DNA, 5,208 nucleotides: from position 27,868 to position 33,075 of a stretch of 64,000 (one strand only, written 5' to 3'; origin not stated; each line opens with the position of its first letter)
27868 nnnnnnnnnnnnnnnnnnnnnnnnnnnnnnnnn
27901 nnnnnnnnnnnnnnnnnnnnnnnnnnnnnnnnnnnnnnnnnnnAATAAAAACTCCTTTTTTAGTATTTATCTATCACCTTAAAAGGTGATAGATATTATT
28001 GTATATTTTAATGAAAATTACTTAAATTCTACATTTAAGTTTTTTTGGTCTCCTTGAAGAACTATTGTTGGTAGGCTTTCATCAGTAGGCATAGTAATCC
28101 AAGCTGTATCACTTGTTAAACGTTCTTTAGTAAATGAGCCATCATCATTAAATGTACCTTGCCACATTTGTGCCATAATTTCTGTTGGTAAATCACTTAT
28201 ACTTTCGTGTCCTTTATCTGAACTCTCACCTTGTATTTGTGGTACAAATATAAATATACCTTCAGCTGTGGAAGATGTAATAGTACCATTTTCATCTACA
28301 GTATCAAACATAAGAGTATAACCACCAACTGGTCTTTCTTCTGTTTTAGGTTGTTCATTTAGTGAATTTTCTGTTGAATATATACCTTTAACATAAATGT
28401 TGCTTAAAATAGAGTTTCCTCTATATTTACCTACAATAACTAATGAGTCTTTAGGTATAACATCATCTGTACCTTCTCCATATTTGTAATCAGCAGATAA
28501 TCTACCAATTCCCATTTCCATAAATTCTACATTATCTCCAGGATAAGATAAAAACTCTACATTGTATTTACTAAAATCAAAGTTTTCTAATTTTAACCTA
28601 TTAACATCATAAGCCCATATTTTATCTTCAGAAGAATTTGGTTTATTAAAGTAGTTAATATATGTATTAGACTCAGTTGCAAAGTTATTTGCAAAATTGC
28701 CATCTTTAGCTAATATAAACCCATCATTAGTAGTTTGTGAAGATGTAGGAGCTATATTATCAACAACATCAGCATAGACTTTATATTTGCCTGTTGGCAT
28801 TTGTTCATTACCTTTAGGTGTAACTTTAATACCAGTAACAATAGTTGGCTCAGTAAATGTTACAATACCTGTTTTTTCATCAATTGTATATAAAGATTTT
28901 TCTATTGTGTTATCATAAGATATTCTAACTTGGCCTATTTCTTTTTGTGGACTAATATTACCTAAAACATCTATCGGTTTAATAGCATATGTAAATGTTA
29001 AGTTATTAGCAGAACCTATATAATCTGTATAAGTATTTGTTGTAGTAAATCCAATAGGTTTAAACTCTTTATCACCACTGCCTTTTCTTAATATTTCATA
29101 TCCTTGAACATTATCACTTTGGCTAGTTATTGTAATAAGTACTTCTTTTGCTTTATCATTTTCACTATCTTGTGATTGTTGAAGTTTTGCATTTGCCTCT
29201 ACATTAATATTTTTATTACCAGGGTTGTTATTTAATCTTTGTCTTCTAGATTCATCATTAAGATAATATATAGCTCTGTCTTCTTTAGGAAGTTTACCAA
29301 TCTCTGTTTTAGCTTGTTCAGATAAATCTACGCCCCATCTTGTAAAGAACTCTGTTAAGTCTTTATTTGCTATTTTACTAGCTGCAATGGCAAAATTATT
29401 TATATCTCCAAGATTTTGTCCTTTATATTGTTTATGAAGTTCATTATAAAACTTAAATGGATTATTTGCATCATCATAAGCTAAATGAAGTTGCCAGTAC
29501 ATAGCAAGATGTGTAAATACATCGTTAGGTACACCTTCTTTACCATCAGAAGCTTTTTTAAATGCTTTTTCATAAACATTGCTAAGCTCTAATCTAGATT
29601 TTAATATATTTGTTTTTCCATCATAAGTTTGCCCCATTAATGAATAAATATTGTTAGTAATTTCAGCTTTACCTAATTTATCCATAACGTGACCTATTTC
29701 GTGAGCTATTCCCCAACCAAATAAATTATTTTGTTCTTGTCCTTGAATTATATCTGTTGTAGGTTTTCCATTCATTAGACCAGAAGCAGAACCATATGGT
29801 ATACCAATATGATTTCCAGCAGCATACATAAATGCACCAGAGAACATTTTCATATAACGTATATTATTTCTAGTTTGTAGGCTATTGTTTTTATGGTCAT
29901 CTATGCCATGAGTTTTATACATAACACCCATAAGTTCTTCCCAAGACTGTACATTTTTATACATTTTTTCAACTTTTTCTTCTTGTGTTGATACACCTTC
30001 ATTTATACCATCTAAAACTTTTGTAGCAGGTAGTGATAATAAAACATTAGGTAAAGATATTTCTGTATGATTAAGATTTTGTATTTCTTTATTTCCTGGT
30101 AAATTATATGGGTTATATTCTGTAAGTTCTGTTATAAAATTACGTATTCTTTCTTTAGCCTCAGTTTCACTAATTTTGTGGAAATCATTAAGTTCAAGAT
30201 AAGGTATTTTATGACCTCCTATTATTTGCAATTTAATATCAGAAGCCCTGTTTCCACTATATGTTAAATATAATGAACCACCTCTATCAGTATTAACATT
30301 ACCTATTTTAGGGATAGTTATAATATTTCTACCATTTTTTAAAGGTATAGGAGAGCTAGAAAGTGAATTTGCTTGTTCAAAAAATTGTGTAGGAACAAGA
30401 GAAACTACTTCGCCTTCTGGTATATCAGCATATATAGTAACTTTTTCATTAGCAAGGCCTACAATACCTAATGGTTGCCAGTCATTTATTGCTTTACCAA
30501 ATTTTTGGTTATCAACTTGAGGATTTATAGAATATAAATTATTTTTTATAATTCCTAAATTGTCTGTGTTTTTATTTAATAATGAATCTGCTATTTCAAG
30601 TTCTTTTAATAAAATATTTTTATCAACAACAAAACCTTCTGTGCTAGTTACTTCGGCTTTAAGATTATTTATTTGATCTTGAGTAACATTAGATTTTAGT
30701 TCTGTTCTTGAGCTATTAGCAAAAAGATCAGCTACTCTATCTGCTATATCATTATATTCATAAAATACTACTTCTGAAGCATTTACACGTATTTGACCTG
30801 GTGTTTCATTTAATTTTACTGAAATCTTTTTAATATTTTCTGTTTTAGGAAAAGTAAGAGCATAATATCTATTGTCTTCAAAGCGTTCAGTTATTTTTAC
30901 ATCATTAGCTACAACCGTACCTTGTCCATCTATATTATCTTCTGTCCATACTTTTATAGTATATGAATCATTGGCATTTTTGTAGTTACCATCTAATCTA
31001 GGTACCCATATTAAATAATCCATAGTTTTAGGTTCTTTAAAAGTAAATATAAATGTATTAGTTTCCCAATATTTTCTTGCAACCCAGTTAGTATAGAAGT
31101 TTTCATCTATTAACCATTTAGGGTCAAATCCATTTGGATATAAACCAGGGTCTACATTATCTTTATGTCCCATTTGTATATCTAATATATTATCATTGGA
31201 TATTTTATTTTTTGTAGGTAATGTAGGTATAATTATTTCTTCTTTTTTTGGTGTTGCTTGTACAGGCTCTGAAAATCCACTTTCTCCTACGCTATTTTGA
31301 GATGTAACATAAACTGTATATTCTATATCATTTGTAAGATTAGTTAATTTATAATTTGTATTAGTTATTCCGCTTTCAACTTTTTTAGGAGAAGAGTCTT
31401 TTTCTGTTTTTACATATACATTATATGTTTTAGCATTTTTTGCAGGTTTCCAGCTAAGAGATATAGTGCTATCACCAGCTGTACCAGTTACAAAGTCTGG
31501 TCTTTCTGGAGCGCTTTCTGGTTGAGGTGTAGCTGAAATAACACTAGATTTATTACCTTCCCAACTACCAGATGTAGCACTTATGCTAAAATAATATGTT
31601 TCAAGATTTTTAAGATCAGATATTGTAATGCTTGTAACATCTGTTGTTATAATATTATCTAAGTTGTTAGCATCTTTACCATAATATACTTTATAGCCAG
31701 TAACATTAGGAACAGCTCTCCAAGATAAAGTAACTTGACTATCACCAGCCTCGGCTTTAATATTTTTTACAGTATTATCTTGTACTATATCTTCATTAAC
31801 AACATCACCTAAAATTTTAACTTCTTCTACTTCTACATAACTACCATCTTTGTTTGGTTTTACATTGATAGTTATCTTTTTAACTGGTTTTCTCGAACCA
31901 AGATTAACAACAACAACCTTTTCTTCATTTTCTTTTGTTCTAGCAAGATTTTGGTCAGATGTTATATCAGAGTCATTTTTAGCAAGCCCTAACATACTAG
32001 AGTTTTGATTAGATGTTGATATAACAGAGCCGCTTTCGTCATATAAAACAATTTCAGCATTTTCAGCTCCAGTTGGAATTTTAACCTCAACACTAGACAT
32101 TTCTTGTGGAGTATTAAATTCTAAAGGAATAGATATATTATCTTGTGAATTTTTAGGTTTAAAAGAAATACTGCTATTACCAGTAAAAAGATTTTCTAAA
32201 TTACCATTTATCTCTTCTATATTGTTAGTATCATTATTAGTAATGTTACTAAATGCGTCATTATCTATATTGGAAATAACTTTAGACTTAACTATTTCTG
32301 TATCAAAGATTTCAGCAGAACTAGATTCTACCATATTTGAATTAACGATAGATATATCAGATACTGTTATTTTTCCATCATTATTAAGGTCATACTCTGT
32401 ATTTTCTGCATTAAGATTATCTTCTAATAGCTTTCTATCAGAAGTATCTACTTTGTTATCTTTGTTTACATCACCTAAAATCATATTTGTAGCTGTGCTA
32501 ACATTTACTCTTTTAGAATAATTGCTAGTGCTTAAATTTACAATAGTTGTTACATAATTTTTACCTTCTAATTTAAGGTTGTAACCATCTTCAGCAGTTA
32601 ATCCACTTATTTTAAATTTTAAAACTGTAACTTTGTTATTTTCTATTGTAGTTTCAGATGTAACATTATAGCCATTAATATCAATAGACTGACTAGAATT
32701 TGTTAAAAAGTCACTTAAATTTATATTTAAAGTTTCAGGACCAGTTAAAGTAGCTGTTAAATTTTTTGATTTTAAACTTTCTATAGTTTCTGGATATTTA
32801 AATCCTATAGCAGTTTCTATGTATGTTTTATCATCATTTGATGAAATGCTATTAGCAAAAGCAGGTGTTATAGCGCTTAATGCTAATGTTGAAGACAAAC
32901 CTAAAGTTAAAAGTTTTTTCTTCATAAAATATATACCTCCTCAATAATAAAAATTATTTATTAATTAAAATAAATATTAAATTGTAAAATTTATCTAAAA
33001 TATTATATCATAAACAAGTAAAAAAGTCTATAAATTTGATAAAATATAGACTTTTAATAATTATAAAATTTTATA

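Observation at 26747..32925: Non-cellulosomal cohesin-dockerin surface-display pair: dockerin-bearing M60-like protease plus SLH-anchored cohesin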

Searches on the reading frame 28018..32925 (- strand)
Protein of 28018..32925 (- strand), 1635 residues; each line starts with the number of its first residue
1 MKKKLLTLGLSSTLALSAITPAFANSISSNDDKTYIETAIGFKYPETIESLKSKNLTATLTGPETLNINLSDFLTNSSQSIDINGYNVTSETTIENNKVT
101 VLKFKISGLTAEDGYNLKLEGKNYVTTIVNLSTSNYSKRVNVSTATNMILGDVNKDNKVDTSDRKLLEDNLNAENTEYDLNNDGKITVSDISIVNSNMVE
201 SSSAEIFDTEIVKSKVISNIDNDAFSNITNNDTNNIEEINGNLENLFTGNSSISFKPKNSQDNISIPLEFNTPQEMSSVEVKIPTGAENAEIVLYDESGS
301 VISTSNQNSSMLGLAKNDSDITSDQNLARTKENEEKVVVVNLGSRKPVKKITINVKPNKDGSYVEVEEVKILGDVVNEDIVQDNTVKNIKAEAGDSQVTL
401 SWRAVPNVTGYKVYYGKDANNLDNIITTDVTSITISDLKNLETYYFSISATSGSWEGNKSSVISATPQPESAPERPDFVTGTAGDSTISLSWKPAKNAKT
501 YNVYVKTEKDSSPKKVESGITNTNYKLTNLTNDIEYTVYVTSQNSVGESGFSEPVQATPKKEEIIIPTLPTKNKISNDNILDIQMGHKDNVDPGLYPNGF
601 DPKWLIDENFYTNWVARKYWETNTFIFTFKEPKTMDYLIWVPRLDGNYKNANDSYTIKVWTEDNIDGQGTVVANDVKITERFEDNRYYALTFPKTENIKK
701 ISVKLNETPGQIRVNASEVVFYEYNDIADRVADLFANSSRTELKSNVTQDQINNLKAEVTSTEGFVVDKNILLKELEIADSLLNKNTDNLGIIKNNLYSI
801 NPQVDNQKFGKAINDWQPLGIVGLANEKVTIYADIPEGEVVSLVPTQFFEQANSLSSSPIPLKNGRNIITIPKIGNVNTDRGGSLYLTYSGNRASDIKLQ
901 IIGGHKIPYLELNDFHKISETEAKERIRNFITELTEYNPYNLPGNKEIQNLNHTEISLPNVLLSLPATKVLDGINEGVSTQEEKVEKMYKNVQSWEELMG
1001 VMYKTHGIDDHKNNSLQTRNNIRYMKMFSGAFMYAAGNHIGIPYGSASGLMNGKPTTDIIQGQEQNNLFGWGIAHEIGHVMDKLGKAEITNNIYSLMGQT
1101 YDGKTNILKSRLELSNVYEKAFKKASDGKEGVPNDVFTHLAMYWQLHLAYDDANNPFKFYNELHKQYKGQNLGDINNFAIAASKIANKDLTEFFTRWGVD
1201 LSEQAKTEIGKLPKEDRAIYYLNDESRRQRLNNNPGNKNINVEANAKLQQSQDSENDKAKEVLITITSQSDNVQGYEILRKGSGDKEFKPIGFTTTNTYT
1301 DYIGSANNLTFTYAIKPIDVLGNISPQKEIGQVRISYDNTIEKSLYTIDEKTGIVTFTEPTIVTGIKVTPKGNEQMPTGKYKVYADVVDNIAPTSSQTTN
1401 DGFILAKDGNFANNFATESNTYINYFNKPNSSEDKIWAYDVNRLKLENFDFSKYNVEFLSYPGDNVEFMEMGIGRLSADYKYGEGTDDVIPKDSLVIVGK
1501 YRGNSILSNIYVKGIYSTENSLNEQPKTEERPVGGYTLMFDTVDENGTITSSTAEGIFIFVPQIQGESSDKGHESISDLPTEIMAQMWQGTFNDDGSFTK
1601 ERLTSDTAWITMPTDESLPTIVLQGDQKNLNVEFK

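Call 3: search_protein_families(library=pfam, proteins=[window:28018-32925:-], max_evalue=1)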
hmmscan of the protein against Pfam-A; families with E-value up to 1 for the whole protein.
window:28018-32925:- (1635 aa): 10 families
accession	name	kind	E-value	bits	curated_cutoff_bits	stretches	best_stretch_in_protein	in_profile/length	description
PF13402.12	Peptidase_M60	-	8.1e-20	71.9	25.8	1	988-1198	54-275/275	Peptidase M60, enhancin and enhancin-like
PF00041.27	fn3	-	8.5e-18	64.8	25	2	472-557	2-83/84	Fibronectin type III domain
PF18449.8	Endotoxin_C2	-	3.9e-07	31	30.7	1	731-784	10-62/63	Pesticidal crystal protein Cry1Aa, domain IV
PF00404.24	Dockerin_1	-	1.1e-05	26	22.9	1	150-196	1-54/57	Dockerin type I domain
PF21910.2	GH85_C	-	0.00012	22.9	27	1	483-531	14-60/95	GH85 endohexosaminidases, C-terminal domain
PF16656.11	Pur_ac_phosph_N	-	0.0041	18.1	30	2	395-455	12-85/93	Purple acid Phosphatase, N-terminal domain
PF24489.1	Ig_J_second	-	0.0094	16.4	27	1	513-559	42-93/105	Tip attachment protein J second Ig-like domain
PF25059.1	FN3_DSCAM-DSCAML_C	-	0.031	15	39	0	500-550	22-72/89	DSCAM/DSCAML C-terminal Fn3-like domain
PF20715.2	DUF6827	-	0.047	13.9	26.9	0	984-1015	51-82/158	Domain of unknown function (DUF6827)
PF13202.12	EF-hand_5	-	0.76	9.8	25.9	0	178-189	8-19/25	EF hand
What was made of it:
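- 32332..32478 (-): Dockerin (residues 150-198): two Ca-binding loop-helix repeats, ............................ Pfam Dockerin_1 26.0 bits against cut-off 22.9 (call 3).
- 28969..30489 (-): M60-like / Zmp-type glycopeptidase catalytic region (residues 813-1319; Pfam core 988-1198). Pfam Peptidase_M60 71.9 bits (call 3).
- On Dockerin (Pfam PF00404): 26.0 bits against cut-off 22.9, residues 150-196 (call 3).
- On M60-like / Zmp O-glycopeptidase (Pfam PF13402): 71.9 bits against cut-off 25.8 (call 3).
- Pfam Dockerin_1 is above the curated cut-off (call 3).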

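Call 4: search_protein_families(library=ncbifam, proteins=[window:28018-32925:-], max_evalue=1)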
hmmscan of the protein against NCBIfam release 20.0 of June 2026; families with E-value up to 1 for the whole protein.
window:28018-32925:- (1635 aa): 4 families
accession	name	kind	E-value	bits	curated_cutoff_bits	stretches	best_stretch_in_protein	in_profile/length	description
NF038322.1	ImpA_fam_HExGH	subfamily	3.3e-09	35.6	250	2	1169-1231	804-867/885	ImpA family metalloprotease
NF045522.1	MXAN_2561_fam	equivalog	2.3e-05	24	150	1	471-561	167-260/304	MXAN_2561 family MXYO-CTERM-anchored protein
NF045941.1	PropMonoxMimD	equivalog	0.051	13.9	150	1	700-742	30-72/108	propane 2-monooxygenase effector subunit MimD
NF041742.1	WGxxGxxG_fam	subfamily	0.058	14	35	1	1-39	1-33/69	WGxxGxxG family protein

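Call 13: search_solved_structures(query=window:28018-32925:-, max_evalue=0.1, show_alignments=0)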
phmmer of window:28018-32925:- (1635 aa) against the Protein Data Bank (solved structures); distinct sequences matched with E-value up to 0.1: 47.
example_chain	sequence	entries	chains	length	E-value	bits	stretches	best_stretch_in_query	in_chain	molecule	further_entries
7jfs_A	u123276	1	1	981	3.8e-34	120.8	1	694-1319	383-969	F5/8 type C domain protein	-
5kdn_A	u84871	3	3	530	1.7e-32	115.4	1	813-1319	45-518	F5/8 type C domain protein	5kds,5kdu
5kdj_B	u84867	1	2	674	7.2e-32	113.2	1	729-1326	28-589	F5/8 type C domain protein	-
7js4_A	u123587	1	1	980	3.6e-31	110.9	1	813-1327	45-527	F5/8 type C domain protein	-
6xsz_A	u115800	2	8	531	9.7e-29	102.9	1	803-1323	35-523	ZmpC Glycopeptidase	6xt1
6xsx_A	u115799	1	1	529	9.5e-21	76.4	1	813-1318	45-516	ZmpA Glycopeptidase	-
4fca_A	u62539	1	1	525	1e-15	59.7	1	995-1227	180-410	Conserved domain protein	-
5ev7_A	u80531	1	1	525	2.6e-15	58.4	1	995-1227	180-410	Conserved domain protein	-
7sci_A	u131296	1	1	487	1.9e-13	52.2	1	992-1199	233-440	Peptidase M60 domain-containing protein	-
7yx8_A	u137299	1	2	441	9.4e-13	49.9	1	992-1199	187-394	Peptidase M60 domain-containing protein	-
5kd5_A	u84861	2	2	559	1.7e-09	39.1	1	991-1199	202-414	Metallopeptidase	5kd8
5kd2_A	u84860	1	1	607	7.5e-09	37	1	991-1199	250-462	metallopeptidase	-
6tpw_A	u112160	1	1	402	8.7e-09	36.8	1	393-556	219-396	Receptor-type tyrosine-protein phosphatase F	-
9vsf_A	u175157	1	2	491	1e-07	33.2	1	467-572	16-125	Beta-1,3-glucanase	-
4yh7_A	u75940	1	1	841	9.9e-07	29.9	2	434-558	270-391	Receptor-type tyrosine-protein phosphatase delta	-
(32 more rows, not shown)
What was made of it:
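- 31246..31761 (-): Two fibronectin type III domains (about residues 389-560). Pfam fn3, 64.8 bits, 2 stretches (call 3); PDB Fn3 hits (call 13)
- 28969..30489 (-): Aligns with ZmpB 5kdn_A 45-518, E 1.7e-32, and ZmpC 6xsz (call 13).
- On M60-like / Zmp O-glycopeptidase (Pfam PF13402): ZmpB, ZmpC and ZmpA match at E 1e-34 to 1e-21 (call 13).
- It is homologous to the C. perfringens O-glycopeptidases ZmpB, ZmpC and ZmpA (E 1e-34 to 1e-21, call 13).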

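Call 86: list_cluster_members(proteins=[window:28018-32925:-, window:26747-27943:-, window:35745-37799:-, window:23253-24011:+])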
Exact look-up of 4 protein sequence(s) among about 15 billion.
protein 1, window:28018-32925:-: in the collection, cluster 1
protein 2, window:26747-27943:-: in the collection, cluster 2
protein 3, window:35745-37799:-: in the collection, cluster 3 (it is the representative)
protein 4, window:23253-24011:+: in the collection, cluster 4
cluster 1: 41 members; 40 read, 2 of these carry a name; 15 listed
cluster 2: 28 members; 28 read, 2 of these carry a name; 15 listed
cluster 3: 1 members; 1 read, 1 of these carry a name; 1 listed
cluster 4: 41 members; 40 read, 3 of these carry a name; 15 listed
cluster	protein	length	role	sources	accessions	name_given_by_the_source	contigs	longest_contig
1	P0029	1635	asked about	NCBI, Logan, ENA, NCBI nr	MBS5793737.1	MAG: M60 family metallopeptidase [Clostridiales bacterium] | M60 family metallopeptidase [Clostridiales bacterium]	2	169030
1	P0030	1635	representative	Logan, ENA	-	-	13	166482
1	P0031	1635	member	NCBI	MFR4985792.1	MAG: M60 family metallopeptidase [Lachnospirales bacterium]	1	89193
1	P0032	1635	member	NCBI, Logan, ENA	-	-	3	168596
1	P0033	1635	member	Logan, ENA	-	-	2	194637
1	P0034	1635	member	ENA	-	-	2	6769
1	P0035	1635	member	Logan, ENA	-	-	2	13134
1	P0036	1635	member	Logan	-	-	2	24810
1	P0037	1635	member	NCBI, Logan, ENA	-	-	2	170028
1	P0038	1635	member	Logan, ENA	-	-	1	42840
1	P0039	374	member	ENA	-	-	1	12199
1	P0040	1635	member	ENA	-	-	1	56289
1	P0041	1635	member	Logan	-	-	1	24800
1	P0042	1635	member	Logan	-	-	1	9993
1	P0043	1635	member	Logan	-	-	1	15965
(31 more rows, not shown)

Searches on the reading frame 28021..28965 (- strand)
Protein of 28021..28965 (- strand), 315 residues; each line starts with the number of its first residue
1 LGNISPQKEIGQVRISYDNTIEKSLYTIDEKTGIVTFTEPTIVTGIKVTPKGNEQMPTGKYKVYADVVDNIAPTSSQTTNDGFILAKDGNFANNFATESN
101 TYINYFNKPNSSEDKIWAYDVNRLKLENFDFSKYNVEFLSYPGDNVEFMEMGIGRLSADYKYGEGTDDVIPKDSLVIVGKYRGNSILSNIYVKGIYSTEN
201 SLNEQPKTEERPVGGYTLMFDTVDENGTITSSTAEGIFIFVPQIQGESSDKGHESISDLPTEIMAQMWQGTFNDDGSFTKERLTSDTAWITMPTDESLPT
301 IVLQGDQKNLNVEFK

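Call 73: search_protein_families(library=pfam, proteins=[window:28021-28965:-], max_evalue=5)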
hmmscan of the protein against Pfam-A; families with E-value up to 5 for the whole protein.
window:28021-28965:- (315 aa): 0 families
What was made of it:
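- Closest known: M60-like / Zmp O-glycopeptidases. Different: CBM32 modules, typical of many M60-like proteins, are not clearly detectable in this protein (call 73).
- Tried and rejected: Chunked Pfam scans gave nothing significant (call 73).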

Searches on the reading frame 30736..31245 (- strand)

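Call 73: search_protein_families(library=pfam, proteins=[window:30736-31245:-], max_evalue=5)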
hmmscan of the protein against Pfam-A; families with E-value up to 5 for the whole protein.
window:30736-31245:- (170 aa): 1 family
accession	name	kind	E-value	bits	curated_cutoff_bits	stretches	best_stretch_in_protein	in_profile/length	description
PF12579.13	DUF3755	-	0.83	9.8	25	1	137-151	17-31/34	Protein of unknown function (DUF3755)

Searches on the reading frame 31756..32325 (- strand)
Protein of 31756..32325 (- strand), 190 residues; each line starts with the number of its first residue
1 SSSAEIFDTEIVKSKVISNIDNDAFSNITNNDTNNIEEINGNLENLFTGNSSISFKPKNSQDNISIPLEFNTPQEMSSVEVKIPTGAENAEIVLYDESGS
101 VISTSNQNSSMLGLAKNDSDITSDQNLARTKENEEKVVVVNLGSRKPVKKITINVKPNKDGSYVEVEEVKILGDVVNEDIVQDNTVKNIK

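Call 73: search_protein_families(library=pfam, proteins=[window:31756-32325:-], max_evalue=5)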
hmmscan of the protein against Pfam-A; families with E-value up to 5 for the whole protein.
window:31756-32325:- (190 aa): 4 families
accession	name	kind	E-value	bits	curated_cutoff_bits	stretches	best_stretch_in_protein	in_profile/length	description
PF09586.16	YfhO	-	0.0034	16.2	28.5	1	15-162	596-728/835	Bacterial membrane protein YfhO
PF00754.31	F5_F8_type_C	-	0.036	14.6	28.2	0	127-164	26-63/127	F5/8 type C domain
PF13860.13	FlgD_ig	-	0.066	13.6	27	1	76-107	11-42/79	FlgD Ig-like domain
PF21497.3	TcpC-like_C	-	0.087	13.5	27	1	137-165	70-98/109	Conjugal transfer protein-like, C-terminal domain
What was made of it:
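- Checked: "CBM32-like modules": F5_F8_type_C reaches only E 0.036 in the window protein (call 73).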
